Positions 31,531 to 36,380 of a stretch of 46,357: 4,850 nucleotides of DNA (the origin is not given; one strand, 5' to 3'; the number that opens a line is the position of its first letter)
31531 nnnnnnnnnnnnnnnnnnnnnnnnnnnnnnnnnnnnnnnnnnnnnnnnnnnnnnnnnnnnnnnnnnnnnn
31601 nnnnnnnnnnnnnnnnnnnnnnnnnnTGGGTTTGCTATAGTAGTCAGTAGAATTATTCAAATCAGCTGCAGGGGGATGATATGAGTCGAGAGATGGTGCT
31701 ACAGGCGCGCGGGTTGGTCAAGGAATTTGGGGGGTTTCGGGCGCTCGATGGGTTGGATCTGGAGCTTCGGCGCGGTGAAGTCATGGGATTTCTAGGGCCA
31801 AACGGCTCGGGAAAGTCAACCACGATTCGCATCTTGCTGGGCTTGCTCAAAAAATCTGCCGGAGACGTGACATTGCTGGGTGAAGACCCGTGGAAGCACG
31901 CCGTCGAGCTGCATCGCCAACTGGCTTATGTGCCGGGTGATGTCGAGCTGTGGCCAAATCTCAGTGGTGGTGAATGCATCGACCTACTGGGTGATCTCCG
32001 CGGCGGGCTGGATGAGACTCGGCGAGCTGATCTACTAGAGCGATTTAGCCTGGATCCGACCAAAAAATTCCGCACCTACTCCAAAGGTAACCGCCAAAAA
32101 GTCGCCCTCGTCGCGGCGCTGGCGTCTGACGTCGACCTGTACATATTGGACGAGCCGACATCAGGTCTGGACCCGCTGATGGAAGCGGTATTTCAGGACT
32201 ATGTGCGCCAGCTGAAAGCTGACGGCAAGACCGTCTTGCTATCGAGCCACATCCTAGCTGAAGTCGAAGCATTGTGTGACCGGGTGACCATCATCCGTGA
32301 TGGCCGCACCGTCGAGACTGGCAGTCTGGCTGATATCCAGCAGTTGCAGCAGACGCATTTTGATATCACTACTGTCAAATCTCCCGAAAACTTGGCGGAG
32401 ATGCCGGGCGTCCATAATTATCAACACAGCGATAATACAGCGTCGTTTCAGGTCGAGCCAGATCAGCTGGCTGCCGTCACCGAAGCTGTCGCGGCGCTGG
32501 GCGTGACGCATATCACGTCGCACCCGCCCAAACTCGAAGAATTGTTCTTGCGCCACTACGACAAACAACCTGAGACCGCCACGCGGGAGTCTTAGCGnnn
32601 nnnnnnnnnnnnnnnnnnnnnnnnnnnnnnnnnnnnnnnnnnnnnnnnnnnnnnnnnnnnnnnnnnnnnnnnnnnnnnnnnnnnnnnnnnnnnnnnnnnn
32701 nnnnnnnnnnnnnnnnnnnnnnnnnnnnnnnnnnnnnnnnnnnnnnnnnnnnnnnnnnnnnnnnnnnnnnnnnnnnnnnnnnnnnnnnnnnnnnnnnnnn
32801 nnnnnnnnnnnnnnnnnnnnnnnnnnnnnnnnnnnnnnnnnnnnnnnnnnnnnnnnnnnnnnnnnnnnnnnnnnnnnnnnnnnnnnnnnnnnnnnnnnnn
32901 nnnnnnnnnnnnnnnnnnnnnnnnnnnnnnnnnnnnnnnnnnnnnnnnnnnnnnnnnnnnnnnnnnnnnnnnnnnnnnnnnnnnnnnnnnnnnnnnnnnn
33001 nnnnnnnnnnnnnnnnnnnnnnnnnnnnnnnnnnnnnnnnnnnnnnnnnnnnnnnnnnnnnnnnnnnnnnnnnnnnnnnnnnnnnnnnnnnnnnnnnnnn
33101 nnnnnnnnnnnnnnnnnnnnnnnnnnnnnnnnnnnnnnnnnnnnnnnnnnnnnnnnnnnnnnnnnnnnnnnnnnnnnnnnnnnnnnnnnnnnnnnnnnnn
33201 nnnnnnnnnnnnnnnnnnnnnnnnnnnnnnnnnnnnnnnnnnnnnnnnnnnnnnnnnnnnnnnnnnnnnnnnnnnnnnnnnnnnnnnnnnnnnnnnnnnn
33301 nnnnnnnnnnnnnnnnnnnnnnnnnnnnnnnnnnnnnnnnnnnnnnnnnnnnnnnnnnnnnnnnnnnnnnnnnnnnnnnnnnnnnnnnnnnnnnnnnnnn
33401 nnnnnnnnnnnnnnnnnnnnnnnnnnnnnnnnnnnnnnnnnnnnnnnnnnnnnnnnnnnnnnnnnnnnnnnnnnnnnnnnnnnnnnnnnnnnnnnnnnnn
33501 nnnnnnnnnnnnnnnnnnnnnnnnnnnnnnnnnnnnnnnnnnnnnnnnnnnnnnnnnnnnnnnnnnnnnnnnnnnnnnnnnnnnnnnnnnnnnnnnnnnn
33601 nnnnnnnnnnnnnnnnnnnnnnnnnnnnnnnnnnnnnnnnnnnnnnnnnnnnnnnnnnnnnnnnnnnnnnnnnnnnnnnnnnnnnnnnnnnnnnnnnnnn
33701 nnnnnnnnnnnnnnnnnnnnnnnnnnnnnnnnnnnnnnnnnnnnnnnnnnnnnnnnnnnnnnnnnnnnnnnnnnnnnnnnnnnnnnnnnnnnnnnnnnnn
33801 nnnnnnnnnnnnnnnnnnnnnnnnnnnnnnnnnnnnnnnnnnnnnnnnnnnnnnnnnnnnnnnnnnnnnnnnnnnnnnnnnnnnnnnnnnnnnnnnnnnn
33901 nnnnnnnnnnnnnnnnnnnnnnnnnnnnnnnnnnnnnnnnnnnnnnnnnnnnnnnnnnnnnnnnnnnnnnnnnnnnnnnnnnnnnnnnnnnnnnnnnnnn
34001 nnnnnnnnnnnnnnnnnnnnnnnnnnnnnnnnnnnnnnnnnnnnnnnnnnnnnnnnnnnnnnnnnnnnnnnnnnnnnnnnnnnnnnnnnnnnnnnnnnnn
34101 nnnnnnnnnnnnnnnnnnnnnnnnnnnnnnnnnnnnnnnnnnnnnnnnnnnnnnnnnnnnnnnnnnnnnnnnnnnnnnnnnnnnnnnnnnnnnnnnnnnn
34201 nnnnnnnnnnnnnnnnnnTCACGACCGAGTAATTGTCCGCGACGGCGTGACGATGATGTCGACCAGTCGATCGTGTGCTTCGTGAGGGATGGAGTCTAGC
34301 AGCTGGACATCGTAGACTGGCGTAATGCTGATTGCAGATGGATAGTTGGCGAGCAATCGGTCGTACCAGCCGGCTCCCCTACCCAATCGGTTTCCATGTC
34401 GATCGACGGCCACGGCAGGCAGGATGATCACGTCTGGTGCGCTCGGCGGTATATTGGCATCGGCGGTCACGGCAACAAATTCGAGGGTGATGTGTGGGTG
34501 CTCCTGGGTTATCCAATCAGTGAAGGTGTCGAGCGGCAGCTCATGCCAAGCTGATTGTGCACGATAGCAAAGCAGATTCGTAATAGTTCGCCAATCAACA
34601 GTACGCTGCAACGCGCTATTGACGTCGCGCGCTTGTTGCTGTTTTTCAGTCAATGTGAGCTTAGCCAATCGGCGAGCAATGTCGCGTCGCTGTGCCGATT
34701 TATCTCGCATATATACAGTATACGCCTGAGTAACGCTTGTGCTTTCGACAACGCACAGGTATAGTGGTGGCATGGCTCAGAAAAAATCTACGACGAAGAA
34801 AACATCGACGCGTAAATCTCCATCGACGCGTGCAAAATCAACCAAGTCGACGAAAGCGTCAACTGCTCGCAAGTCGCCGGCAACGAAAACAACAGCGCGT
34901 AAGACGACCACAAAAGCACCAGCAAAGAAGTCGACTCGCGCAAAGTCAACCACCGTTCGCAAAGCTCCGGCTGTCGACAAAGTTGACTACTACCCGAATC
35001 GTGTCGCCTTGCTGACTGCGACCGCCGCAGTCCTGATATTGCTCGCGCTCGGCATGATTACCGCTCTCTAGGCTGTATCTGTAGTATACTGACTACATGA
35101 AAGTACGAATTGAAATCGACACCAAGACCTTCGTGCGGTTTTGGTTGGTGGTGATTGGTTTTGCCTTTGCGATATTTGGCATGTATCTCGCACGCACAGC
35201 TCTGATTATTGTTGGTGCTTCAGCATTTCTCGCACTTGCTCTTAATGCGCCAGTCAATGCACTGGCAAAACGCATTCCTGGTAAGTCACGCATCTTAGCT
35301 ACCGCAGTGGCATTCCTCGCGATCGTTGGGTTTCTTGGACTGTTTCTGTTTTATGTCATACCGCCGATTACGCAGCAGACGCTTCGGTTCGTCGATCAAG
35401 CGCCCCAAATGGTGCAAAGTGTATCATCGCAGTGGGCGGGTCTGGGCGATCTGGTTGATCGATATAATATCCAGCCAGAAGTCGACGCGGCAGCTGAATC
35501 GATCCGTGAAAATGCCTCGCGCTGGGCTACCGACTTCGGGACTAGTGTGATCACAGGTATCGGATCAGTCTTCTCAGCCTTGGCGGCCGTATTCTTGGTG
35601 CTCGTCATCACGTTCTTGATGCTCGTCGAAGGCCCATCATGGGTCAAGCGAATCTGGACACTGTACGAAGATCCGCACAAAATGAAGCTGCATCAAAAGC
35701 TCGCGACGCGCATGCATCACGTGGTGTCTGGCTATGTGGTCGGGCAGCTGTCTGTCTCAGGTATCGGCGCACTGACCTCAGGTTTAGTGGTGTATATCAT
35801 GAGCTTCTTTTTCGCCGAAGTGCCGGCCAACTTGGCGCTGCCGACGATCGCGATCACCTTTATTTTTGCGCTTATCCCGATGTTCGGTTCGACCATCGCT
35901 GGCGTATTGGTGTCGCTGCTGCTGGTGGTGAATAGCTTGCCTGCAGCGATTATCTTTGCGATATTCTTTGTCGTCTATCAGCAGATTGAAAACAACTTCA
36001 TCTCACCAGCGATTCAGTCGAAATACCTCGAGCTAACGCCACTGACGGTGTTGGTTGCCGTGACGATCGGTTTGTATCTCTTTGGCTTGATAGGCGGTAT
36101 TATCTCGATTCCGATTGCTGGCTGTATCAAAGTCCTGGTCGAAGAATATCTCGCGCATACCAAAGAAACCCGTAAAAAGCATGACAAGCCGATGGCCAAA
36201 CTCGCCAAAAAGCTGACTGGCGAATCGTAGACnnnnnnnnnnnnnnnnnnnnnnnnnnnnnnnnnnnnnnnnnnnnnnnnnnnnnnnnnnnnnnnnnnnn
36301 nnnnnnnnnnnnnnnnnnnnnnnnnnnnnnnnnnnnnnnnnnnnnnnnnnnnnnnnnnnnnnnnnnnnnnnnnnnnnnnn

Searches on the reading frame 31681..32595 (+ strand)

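Call 15: search_protein_families(library=pfam, proteins=[window:31681-32595:+], max_evalue=0.001)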
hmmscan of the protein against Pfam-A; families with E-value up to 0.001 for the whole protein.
window:31681-32595:+ (304 aa): 3 families
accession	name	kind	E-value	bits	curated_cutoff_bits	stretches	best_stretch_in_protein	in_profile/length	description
PF00005.33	ABC_tran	-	5.2e-27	95.6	25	1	22-161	1-137/137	ABC transporter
PF13304.12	AAA_21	-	1.2e-11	45.7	27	1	131-194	236-302/304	AAA domain, putative AbiEii toxin, Type IV TA system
PF13732.12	DrrA1-3_C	-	6.9e-06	27.1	27.4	1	214-292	1-80/81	ATP-binding protein DrrA1-3-like, C-terminal domain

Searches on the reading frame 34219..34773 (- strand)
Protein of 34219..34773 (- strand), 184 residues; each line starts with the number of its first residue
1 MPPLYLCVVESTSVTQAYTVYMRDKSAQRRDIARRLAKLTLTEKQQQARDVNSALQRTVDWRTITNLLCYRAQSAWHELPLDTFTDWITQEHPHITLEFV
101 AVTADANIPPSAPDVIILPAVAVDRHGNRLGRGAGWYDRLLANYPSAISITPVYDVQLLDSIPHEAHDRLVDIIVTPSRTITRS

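Call 16: search_protein_families(library=pfam, proteins=[window:34219-34773:-], max_evalue=0.001)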
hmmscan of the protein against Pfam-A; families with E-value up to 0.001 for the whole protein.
window:34219-34773:- (184 aa): 1 family
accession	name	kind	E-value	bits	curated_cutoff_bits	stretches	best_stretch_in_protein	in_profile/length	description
PF01812.26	5-FTHF_cyc-lig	-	9.6e-24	84.8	27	1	110-177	115-186/186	5-formyltetrahydrofolate cyclo-ligase family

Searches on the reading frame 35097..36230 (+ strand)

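Call 15: search_protein_families(library=pfam, proteins=[window:35097-36230:+], max_evalue=0.001)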
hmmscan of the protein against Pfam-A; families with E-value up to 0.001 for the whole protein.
window:35097-36230:+ (377 aa): 1 family
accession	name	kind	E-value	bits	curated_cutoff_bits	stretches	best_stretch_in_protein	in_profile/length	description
PF01594.21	AI-2E_transport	-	1.7e-46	159.3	34.3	1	17-351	3-326/327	AI-2E family transporter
